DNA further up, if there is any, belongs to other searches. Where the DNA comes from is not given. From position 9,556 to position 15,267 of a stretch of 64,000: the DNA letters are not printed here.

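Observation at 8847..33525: Signalling supercluster: four stand-alone Hpt proteins wired to hybrid kinases and REC-containing c-di-GMP enzymes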

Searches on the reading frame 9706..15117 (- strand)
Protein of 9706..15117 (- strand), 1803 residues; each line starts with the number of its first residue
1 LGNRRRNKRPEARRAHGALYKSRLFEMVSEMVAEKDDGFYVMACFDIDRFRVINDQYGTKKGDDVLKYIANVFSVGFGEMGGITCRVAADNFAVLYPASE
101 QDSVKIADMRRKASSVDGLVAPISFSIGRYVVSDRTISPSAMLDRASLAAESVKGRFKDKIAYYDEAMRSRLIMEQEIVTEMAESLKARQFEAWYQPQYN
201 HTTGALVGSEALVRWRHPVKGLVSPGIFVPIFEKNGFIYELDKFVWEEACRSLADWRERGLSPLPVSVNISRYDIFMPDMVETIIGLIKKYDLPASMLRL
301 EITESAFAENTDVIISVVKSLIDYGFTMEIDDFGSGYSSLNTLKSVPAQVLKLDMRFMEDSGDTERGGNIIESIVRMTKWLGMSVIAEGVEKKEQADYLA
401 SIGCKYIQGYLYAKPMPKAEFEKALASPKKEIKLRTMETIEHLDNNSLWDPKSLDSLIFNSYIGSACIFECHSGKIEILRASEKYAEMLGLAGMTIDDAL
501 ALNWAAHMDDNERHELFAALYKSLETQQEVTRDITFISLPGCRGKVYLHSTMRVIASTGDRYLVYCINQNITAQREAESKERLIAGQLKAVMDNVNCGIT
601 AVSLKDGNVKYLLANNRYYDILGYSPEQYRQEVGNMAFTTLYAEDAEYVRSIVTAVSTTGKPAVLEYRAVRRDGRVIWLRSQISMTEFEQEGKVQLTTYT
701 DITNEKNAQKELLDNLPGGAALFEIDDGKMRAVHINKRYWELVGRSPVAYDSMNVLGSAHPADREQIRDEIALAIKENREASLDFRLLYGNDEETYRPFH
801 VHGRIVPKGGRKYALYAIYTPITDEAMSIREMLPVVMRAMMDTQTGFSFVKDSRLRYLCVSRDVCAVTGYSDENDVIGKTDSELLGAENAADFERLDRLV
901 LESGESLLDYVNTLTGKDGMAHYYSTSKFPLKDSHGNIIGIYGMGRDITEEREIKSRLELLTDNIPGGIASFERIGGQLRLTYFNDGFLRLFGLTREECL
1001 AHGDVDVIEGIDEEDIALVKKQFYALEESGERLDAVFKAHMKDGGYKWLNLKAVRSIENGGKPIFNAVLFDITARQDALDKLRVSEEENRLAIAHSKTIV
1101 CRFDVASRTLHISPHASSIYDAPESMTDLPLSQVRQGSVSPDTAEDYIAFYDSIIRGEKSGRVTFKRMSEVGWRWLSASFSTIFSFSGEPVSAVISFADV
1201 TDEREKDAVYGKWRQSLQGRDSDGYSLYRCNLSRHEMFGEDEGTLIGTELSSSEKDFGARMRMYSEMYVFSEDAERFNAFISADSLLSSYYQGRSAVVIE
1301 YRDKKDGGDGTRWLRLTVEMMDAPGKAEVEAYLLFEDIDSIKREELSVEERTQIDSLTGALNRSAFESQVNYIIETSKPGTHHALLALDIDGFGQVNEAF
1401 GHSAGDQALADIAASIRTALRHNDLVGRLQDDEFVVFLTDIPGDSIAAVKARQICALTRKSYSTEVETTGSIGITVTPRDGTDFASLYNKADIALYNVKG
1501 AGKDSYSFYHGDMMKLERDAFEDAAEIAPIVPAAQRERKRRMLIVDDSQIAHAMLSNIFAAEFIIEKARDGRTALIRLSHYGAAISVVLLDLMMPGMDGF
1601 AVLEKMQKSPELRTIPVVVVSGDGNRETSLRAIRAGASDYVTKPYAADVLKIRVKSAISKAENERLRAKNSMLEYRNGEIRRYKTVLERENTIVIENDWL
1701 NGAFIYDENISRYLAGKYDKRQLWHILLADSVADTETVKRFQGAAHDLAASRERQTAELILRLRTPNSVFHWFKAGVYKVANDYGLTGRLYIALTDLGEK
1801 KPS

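Call 4: search_protein_families(library=pfam, proteins=[window:9706-15117:-], max_evalue=0.01)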
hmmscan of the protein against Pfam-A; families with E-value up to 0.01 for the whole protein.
window:9706-15117:- (1803 aa): 9 families
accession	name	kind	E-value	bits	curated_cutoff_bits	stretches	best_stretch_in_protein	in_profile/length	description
PF00563.25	EAL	-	2.3e-65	220.7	31.3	1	182-415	4-236/236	EAL domain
PF00990.26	GGDEF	-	4.9e-49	166.6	23.8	2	1353-1504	2-160/161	Diguanylate cyclase, GGDEF domain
PF08447.18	PAS_3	-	4.5e-32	110.6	25.6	3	613-695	3-83/89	PAS fold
PF08448.16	PAS_4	-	3.6e-31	108.1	23.1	1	849-953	9-110/110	PAS fold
PF13426.13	PAS_9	-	7.6e-26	90.8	27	3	860-950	16-103/103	PAS domain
PF00072.30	Response_reg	-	1.1e-21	77.5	30.2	1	1543-1654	2-110/111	Response regulator receiver domain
PF00989.32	PAS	-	4.1e-18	65.9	22.6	2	837-948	3-113/113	PAS fold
PF13188.13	PAS_8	-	1.5e-15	56.9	21.8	1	957-1013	2-55/65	PAS domain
PF12860.13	PAS_7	-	5.6e-07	30.1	27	1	601-709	7-114/115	PAS fold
